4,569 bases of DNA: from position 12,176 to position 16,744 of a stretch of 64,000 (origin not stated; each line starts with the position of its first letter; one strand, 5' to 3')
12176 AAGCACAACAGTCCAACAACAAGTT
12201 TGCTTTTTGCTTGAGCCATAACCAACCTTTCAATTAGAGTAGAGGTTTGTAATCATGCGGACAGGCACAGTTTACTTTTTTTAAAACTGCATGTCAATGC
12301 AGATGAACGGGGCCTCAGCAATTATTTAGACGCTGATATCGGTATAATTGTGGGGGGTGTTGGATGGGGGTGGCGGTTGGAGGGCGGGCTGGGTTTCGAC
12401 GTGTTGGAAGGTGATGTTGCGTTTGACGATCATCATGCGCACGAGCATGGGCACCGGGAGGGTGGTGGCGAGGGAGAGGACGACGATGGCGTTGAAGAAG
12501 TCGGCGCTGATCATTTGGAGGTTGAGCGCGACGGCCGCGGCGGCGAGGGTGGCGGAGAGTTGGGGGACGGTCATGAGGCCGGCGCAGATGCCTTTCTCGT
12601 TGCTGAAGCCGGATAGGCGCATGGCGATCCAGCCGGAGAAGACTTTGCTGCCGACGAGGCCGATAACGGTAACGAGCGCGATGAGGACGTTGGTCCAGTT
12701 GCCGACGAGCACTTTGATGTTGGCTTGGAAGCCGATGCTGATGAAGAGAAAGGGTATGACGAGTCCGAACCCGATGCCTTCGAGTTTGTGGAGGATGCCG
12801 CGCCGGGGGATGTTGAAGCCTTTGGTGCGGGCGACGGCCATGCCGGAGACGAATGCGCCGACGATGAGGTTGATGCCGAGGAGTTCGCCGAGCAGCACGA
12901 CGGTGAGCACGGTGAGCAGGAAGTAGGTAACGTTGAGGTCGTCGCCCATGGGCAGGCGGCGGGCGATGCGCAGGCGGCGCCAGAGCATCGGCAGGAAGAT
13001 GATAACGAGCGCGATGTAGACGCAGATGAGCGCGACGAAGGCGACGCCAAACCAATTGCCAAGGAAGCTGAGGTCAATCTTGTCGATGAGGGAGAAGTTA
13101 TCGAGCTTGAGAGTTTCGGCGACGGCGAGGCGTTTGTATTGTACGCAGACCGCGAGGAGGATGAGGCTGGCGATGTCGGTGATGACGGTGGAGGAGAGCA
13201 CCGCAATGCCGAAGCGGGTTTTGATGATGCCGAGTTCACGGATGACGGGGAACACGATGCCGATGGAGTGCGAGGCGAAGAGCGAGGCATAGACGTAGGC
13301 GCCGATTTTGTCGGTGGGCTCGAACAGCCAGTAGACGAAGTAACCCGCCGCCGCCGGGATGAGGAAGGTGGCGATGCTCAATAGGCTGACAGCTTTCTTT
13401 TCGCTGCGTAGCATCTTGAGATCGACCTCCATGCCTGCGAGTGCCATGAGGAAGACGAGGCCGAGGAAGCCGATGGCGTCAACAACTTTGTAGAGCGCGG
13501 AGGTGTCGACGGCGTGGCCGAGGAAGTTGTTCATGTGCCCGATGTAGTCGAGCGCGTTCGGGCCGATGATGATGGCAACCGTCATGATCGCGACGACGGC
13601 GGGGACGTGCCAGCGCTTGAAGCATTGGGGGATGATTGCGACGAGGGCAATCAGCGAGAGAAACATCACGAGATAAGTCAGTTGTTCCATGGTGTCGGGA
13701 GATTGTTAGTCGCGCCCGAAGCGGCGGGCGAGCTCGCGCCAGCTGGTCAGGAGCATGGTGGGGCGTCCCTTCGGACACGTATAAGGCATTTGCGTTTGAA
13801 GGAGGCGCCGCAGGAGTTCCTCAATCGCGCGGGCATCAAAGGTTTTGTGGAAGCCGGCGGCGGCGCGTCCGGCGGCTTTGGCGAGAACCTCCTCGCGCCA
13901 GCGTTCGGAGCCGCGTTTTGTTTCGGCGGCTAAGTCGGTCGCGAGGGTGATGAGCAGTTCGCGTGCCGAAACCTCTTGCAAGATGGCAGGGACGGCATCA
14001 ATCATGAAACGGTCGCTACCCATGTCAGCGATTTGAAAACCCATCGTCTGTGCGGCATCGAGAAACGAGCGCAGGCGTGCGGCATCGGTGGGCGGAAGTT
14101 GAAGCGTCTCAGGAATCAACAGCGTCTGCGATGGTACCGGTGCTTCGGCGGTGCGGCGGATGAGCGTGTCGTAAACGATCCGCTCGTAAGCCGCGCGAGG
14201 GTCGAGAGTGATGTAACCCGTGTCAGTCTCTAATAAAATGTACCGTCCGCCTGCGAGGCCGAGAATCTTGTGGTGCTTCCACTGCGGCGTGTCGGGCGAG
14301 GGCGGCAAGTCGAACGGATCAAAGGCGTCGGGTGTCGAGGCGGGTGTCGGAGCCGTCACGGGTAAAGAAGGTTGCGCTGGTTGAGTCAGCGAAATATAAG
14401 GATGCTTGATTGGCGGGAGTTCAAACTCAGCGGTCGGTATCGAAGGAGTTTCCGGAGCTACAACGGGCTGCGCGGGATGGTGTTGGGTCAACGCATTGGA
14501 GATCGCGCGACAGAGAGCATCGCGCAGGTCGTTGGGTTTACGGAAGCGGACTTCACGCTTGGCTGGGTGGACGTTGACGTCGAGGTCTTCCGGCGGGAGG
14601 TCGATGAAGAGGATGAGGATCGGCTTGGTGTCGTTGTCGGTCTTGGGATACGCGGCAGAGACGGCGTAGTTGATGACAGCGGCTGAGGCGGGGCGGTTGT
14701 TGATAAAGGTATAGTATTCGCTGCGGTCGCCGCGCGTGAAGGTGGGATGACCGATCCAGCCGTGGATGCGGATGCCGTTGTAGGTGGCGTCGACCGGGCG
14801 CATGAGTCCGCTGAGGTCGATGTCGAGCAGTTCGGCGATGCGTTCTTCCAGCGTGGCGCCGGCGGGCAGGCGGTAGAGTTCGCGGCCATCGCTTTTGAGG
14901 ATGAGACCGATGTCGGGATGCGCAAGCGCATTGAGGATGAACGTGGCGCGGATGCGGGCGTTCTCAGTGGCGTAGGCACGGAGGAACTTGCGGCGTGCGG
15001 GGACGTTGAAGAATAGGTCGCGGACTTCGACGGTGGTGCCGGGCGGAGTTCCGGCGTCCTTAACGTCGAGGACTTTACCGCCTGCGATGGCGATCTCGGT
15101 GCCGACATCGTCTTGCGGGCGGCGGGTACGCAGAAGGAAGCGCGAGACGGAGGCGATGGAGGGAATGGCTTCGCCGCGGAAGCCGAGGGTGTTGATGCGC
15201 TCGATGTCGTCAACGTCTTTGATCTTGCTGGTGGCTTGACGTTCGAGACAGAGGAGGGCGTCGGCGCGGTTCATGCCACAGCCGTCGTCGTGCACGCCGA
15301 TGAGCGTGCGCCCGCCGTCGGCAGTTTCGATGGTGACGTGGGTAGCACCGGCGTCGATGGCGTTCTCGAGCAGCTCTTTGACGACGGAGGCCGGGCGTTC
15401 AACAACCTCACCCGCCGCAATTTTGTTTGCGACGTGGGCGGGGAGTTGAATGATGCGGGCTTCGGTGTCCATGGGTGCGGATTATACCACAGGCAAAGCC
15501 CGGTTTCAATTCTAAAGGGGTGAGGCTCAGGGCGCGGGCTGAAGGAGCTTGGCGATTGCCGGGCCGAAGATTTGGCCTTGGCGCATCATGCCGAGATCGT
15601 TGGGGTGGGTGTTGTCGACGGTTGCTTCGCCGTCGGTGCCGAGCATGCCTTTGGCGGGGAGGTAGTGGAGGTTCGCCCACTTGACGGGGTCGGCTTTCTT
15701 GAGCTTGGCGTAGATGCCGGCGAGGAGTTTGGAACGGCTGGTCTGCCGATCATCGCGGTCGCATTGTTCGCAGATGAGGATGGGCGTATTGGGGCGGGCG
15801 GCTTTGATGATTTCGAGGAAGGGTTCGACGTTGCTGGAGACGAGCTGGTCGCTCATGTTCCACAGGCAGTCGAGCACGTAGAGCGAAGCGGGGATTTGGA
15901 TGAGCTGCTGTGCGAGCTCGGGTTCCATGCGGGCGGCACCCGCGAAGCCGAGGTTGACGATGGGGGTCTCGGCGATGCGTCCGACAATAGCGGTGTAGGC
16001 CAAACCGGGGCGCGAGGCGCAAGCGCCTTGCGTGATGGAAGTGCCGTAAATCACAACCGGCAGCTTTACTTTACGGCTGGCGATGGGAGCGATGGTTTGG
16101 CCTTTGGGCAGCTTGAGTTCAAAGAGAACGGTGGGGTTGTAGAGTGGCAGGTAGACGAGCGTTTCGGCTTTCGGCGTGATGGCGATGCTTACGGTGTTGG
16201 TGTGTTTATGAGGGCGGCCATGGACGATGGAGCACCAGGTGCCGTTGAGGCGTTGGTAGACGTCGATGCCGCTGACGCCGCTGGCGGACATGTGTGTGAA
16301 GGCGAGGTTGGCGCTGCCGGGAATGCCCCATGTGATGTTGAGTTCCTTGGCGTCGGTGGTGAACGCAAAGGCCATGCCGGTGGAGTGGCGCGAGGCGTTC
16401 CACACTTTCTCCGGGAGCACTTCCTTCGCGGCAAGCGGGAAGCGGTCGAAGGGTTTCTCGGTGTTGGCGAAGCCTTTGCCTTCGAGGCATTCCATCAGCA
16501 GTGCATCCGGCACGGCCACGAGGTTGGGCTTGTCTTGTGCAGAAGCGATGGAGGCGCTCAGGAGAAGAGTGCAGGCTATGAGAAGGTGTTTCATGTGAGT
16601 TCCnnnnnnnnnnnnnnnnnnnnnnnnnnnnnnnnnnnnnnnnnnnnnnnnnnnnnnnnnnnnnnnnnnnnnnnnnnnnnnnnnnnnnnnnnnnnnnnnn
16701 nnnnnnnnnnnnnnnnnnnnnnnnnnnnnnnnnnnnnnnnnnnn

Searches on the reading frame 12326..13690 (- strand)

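Call 79: search_protein_families(library=pfam, proteins=[window:12326-13690:-], max_evalue=0.0001)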
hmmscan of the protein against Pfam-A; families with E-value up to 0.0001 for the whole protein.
window:12326-13690:- (454 aa): 1 family
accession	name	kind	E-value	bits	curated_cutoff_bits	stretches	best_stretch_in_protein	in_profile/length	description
PF00999.27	Na_H_Exchanger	-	1.9e-50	172.3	26.2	1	13-416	2-368/375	Sodium/hydrogen exchanger, transmembrane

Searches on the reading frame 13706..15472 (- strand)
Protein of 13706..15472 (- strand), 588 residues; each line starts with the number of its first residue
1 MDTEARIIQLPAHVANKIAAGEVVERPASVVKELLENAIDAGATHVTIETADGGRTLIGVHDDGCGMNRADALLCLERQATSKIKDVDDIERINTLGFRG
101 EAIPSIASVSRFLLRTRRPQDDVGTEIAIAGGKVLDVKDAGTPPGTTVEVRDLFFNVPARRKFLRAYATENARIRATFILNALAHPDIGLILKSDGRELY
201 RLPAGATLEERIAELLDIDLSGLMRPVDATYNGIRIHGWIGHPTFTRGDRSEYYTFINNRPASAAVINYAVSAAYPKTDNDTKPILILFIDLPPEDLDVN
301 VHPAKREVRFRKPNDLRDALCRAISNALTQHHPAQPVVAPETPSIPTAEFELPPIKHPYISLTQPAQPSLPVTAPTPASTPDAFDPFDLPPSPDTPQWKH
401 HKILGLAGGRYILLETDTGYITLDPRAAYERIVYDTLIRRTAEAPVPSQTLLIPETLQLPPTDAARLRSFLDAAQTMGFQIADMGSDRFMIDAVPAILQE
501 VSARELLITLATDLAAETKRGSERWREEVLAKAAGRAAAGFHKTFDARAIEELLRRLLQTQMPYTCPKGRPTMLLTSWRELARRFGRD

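Call 79: search_protein_families(library=pfam, proteins=[window:13706-15472:-], max_evalue=0.0001)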
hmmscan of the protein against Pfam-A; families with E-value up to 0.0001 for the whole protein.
window:13706-15472:- (588 aa): 4 families
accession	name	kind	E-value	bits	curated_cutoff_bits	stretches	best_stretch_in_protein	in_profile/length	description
PF01119.25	DNA_mis_repair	-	1.4e-29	102.6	26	1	214-328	3-118/119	DNA mismatch repair protein, C-terminal domain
PF08676.16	MutL_C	-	1.7e-25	89.8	25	1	405-538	2-135/142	MutL C terminal dimerisation domain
PF13589.12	HATPase_c_3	-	5.3e-08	33.4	25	1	28-77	4-55/137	Histidine kinase-, DNA gyrase B-, and HSP90-like ATPase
PF02518.31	HATPase_c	-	2.2e-06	28.5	26.4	1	25-73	4-55/111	Histidine kinase-, DNA gyrase B-, and HSP90-like ATPase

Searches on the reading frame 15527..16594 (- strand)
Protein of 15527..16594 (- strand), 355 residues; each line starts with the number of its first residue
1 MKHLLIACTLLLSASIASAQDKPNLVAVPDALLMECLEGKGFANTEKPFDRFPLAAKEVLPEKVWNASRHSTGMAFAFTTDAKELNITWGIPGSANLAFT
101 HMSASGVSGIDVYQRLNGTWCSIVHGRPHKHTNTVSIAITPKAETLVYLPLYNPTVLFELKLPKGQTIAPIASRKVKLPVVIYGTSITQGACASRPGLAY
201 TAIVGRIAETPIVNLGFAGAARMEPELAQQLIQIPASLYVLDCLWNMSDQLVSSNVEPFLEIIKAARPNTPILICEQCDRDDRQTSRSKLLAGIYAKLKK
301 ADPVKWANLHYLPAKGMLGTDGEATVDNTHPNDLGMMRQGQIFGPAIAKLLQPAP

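Call 79: search_protein_families(library=pfam, proteins=[window:15527-16594:-], max_evalue=0.0001)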
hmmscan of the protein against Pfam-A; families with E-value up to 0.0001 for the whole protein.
window:15527-16594:- (355 aa): 3 families
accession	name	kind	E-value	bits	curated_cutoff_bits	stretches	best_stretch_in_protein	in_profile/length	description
PF14606.12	Lipase_GDSL_3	-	3.5e-49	167.9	27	1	179-347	3-177/178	GDSL-like Lipase/Acylhydrolase family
PF14607.12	GxDLY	-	4.8e-26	91.7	27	1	35-168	10-146/146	N-terminus of Esterase_SGNH_hydro-type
PF13472.12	Lipase_GDSL_2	-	7e-06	27.1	32.9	1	183-336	2-176/178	GDSL-like Lipase/Acylhydrolase family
